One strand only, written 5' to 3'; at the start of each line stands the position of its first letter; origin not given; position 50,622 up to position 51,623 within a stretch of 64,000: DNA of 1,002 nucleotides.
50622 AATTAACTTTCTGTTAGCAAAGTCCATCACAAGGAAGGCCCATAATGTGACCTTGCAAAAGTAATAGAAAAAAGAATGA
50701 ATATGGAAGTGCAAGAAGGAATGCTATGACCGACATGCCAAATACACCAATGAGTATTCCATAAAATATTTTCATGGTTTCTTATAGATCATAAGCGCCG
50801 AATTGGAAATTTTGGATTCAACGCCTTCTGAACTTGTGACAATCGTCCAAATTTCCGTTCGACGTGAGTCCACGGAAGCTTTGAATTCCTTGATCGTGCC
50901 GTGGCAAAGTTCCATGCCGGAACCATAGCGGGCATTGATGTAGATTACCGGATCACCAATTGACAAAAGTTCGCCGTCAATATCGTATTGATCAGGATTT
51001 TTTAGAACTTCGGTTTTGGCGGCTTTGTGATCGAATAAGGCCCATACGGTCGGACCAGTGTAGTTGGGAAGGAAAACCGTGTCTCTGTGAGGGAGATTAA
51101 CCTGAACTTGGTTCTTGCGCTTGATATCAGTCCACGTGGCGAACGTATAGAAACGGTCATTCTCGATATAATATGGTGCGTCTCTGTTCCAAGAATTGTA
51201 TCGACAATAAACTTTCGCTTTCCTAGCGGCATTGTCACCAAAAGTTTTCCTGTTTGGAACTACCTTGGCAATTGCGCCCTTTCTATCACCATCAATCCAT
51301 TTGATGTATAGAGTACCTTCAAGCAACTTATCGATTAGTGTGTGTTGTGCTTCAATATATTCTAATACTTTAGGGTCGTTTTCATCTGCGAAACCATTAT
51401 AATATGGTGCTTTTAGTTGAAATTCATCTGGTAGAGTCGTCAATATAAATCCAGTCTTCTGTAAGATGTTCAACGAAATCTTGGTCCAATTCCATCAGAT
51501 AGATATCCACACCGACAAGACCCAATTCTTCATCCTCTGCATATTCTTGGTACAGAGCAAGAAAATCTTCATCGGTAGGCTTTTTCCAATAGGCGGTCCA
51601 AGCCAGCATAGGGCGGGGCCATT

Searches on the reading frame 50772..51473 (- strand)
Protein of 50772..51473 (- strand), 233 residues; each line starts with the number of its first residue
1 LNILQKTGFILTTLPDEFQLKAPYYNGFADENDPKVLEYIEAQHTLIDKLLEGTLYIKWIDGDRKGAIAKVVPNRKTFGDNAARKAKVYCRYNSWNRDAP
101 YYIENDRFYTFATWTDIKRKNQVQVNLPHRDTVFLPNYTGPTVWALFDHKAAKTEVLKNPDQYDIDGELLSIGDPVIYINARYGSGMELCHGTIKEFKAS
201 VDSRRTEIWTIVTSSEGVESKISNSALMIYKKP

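Call 7: search_protein_families(library=pfam, proteins=[window:50772-51473:-], max_evalue=0.1)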
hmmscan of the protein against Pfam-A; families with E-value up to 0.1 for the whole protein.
window:50772-51473:- (233 aa): 0 families

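Call 8: search_protein_families(library=phrogs, proteins=[window:50772-51473:-], max_evalue=0.1)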
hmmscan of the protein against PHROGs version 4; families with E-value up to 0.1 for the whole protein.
window:50772-51473:- (233 aa): 2 families
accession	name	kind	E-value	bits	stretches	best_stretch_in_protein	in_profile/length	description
phrog_24641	-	unknown function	1.2e-66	225.4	1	13-232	3-213/214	-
phrog_2251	-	unknown function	0.00084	20.6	1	164-199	4-38/74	-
